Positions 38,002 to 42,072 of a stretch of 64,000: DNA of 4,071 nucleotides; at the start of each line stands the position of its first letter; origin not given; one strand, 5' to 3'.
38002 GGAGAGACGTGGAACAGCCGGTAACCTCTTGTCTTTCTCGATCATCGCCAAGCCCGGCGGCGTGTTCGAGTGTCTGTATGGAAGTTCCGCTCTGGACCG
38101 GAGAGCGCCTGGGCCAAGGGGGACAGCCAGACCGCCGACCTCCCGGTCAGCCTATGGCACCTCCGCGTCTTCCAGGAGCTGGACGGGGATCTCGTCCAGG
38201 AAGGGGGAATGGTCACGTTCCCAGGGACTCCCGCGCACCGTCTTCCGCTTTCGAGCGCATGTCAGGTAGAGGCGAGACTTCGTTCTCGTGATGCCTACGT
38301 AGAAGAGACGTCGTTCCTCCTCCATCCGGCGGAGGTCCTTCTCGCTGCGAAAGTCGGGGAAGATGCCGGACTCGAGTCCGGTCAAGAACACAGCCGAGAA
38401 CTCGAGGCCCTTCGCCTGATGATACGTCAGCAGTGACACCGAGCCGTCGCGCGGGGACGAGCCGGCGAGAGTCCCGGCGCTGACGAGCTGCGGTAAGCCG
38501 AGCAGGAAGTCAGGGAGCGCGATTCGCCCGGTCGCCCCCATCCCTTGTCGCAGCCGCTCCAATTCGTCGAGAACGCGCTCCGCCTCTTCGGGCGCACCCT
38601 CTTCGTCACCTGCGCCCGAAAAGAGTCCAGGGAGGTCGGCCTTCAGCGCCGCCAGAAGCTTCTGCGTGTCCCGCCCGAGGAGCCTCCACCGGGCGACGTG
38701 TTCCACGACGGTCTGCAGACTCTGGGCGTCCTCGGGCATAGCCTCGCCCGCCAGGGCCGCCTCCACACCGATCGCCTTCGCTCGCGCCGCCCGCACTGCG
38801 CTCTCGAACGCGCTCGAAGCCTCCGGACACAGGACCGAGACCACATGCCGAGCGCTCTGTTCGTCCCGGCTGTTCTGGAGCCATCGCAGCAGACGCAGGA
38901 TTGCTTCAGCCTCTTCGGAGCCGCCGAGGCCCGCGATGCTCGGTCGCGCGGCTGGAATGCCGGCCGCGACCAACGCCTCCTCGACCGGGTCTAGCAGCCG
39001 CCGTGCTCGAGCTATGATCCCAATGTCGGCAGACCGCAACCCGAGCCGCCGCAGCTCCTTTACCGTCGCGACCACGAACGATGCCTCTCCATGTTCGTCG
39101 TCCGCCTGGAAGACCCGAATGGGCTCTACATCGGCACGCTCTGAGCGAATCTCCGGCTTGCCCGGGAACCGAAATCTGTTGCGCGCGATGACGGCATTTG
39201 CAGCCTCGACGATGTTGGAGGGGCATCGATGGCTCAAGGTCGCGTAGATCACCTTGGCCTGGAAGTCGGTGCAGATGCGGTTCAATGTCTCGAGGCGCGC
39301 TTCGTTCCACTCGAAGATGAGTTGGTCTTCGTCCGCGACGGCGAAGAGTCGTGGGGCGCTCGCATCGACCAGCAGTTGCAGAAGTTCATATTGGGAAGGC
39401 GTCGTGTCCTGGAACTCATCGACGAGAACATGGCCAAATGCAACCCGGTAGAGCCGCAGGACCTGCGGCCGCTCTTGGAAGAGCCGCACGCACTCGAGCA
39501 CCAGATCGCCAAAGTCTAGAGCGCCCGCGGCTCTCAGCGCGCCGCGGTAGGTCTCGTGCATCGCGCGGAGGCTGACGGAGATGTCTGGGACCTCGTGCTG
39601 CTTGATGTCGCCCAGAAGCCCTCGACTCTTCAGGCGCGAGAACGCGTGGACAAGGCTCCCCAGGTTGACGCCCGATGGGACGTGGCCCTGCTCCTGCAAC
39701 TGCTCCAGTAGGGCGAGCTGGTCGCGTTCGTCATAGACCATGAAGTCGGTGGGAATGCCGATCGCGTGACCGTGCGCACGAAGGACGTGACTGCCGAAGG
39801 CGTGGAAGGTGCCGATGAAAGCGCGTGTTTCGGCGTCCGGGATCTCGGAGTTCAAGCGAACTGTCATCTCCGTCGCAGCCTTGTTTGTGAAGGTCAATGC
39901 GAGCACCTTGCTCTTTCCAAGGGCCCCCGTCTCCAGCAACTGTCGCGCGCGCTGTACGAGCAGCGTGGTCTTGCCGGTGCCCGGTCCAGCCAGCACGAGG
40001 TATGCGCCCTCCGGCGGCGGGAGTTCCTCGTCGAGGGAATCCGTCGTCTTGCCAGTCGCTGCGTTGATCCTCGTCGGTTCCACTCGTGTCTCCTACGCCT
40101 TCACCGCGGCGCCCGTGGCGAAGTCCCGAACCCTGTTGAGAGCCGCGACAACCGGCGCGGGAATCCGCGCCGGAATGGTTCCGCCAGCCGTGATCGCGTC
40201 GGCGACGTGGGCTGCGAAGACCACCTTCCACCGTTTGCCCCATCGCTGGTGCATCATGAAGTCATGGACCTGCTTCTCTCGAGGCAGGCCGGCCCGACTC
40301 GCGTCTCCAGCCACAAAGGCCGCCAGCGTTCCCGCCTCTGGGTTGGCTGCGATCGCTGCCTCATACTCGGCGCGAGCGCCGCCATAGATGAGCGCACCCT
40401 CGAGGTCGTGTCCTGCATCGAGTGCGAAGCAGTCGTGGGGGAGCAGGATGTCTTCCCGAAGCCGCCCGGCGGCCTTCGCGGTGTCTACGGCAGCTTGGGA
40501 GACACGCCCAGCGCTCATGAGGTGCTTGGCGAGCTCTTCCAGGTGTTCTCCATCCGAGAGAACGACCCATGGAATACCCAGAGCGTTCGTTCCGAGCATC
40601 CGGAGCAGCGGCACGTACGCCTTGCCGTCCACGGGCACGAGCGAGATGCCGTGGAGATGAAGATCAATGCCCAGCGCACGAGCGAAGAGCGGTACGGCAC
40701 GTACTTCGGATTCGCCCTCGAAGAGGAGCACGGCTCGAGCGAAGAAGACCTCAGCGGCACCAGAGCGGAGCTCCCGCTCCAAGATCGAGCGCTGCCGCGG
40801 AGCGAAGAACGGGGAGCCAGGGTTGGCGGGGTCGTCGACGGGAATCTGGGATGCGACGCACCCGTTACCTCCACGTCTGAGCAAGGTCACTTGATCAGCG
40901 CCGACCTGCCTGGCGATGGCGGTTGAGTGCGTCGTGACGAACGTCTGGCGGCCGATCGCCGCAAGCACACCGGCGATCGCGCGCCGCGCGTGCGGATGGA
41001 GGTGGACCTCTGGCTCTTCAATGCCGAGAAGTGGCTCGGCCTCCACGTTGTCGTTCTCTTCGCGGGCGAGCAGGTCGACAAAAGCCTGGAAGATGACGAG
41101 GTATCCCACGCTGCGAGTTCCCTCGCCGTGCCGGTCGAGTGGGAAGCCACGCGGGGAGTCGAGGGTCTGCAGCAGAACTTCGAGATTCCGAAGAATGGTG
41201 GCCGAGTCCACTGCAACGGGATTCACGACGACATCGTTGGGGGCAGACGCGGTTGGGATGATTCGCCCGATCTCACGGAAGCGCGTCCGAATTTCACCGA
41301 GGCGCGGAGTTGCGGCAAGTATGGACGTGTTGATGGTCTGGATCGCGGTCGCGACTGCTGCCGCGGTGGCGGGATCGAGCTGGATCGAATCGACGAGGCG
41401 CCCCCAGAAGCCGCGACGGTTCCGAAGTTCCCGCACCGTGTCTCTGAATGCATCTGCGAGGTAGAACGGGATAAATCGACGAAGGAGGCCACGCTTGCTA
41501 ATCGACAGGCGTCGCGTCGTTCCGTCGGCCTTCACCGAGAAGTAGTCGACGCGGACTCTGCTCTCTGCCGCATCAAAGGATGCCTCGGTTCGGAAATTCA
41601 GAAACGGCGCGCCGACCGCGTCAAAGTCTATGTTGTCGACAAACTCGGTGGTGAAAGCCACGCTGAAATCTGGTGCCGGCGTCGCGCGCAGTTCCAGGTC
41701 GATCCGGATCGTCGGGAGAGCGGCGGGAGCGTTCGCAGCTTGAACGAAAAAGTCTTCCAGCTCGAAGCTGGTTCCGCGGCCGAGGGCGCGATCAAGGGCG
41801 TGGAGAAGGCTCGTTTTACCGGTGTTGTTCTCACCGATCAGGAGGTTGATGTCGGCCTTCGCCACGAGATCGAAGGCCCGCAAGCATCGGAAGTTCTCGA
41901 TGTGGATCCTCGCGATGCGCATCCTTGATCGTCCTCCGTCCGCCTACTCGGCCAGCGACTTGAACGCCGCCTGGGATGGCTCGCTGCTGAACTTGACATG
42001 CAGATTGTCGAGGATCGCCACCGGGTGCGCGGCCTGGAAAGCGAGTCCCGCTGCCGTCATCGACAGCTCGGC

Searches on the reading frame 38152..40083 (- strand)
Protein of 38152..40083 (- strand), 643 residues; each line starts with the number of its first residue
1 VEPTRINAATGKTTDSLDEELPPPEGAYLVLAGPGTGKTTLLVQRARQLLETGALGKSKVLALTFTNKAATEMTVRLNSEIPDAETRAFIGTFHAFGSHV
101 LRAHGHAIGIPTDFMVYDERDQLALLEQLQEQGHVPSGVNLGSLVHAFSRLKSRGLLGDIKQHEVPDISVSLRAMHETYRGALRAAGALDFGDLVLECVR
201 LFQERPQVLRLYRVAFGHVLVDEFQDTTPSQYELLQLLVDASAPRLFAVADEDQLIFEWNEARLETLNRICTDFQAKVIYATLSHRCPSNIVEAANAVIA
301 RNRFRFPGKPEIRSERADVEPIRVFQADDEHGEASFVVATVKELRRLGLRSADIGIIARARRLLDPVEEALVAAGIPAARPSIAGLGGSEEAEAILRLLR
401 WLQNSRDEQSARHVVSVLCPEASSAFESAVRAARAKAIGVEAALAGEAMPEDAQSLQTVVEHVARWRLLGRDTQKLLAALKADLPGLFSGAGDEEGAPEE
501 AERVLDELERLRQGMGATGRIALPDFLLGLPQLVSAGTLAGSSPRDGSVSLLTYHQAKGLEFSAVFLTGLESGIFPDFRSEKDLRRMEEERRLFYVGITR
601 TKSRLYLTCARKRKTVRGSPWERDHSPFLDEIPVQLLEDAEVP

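Call 4: search_protein_families(library=pfam, proteins=[window:38152-40083:-], max_evalue=0.01)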
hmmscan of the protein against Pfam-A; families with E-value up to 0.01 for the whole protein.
window:38152-40083:- (643 aa): 9 families
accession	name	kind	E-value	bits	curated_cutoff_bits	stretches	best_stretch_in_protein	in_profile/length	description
PF00580.27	UvrD-helicase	-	7.6e-60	203.3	23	1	23-274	11-270/271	UvrD/REP helicase N-terminal domain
PF13361.12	UvrD_C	-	1.4e-38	133.7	25.6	2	543-611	282-349/350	UvrD-like helicase C-terminal domain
PF13245.12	AAA_19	-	3.2e-19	69.9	25.1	1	26-257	12-131/134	AAA domain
PF13538.12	UvrD_C_2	-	2.2e-09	37.4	27.4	1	551-607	4-51/52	UvrD-like helicase C-terminal domain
PF01443.25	Viral_helicase1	-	4.1e-05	23.9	21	0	29-75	2-44/228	Viral superfamily 1 RNA helicase core domain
PF13604.12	AAA_30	-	0.00024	21.3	27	1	28-78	21-67/191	AAA domain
PF13086.12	AAA_11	-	0.00076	19.8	27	1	28-79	20-74/257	AAA domain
PF13401.12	AAA_22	-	0.002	18.9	27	0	26-83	6-60/130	AAA domain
PF13481.12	AAA_25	-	0.0091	16.1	27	0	15-54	23-61/195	AAA domain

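Call 5: search_protein_families(library=padloc, proteins=[window:38152-40083:-], max_evalue=0.001)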
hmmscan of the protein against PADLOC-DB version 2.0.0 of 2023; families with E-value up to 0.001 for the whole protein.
window:38152-40083:- (643 aa): 51 families (the best 25 are shown)
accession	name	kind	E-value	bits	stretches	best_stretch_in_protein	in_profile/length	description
PDLC00114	GajB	-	8.5e-112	372.8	1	25-634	20-631/635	UrvD helicase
PDLC00132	GajB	-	1e-91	306.5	1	25-632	16-623/625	UrvD helicase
PDLC00117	GajB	-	7.7e-78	260.5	2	26-380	28-379/604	UrvD helicase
PDLC03802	RTasHel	-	5.3e-66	221.8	2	25-362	18-325/675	DRT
PDLC00103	GajB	-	7.6e-61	204.8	2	27-429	30-427/612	UrvD helicase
PDLC00121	GajB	-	1.1e-44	151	2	27-402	20-383/565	UrvD helicase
PDLC00127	GajB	-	3.3e-44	149.4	2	26-278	21-266/594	UrvD helicase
PDLC00130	GajB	-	1.4e-43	147.1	2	26-302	16-293/589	UrvD helicase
PDLC00104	GajB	-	5.4e-42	142.3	2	25-425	15-371/574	UrvD helicase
PDLC00107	GajB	-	3.6e-39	132.8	2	30-370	33-365/587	UrvD helicase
PDLC00116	GajB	-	1.2e-38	131.2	3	198-360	142-300/557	UrvD helicase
PDLC00123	GajB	-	1.9e-37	127.1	3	545-631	438-529/540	UrvD helicase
PDLC00134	GajB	-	4.7e-36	122.8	1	29-413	32-413/431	UrvD helicase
PDLC00144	GajB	-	4.9e-34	115.8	3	189-300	134-245/559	UrvD helicase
PDLC00119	GajB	-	5.9e-32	109.3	3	177-296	180-297/565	UrvD helicase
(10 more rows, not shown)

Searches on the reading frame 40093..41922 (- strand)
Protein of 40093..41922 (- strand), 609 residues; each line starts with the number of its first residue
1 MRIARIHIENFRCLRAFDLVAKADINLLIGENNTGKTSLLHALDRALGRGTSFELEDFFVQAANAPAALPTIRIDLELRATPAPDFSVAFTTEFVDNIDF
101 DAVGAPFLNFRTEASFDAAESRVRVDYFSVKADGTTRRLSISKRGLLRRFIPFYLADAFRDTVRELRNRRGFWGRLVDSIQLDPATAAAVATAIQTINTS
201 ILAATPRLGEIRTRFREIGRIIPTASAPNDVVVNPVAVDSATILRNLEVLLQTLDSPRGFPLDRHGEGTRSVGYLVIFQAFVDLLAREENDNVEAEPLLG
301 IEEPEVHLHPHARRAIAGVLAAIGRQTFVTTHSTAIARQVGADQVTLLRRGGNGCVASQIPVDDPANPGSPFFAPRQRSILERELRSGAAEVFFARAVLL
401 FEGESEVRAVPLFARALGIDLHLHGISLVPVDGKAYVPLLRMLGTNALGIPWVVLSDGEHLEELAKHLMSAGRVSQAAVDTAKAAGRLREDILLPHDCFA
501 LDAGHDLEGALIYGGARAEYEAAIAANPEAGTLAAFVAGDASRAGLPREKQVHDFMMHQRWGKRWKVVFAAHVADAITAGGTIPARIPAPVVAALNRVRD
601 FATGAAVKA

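Call 4: search_protein_families(library=pfam, proteins=[window:40093-41922:-], max_evalue=0.01)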
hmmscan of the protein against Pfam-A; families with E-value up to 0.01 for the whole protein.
window:40093-41922:- (609 aa): 6 families
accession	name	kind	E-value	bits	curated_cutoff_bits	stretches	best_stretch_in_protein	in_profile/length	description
PF13175.12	AAA_15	-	4.8e-25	89.4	32.1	2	1-58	1-56/374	AAA ATPase domain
PF13304.12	AAA_21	-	2.6e-16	61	27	2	260-336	233-302/304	AAA domain, putative AbiEii toxin, Type IV TA system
PF20469.4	OLD-like_TOPRIM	-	2e-14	54.3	23.2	1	393-457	1-65/67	Overcoming lysogenization defect protein-like, TOPRIM domain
PF11398.14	DUF2813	-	3e-12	47.1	21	2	1-74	1-76/372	Protein of unknown function (DUF2813)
PF13476.12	AAA_23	-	1.9e-07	32.4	27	1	5-49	1-45/201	AAA domain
PF02463.25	SMC_N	-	7.3e-06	26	40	1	3-50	2-51/220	RecF/RecN/SMC N terminal domain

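Call 5: search_protein_families(library=padloc, proteins=[window:40093-41922:-], max_evalue=0.001)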
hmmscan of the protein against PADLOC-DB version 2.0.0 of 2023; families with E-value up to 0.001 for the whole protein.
window:40093-41922:- (609 aa): 124 families (the best 25 are shown)
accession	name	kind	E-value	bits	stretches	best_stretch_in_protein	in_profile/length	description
PDLC00067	GajA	-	1.6e-83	279.2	1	2-598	4-596/604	AAA ATPase domain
PDLC00094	GajA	-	1.3e-71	239.8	1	1-460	1-455/569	AAA ATPase domain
PDLC00062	GajA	-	2.8e-70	235.5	2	1-361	1-368/639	AAA ATPase domain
PDLC00070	GajA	-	1.4e-50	170.6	1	1-476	1-465/596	AAA ATPase domain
PDLC00092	GajA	-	2.4e-39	133.3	2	157-459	177-470/604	AAA ATPase domain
PDLC00071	GajA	-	1.6e-38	130.9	1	1-503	1-475/588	AAA ATPase domain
PDLC00090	GajA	-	2e-37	127.3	1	1-457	1-475/659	AAA ATPase domain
PDLC00096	GajA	-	1.4e-36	124.4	1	1-536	1-530/630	AAA ATPase domain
PDLC00069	GajA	-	5e-35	119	2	290-447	329-487/687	AAA ATPase domain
PDLC00083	GajA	-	5.3e-34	115.6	1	1-458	1-472/639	AAA ATPase domain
PDLC00072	GajA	-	1.1e-29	101.5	2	150-436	202-479/709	AAA ATPase domain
PDLC00085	GajA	-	1.4e-29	101.3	3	1-61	1-60/580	AAA ATPase domain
PDLC00075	GajA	-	1.8e-29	100.7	1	1-468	1-430/536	AAA ATPase domain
PDLC00066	GajA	-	4.9e-29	99.3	2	288-466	271-440/567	AAA ATPase domain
PDLC02358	Old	-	5.8e-29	99.3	2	254-464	245-453/578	Old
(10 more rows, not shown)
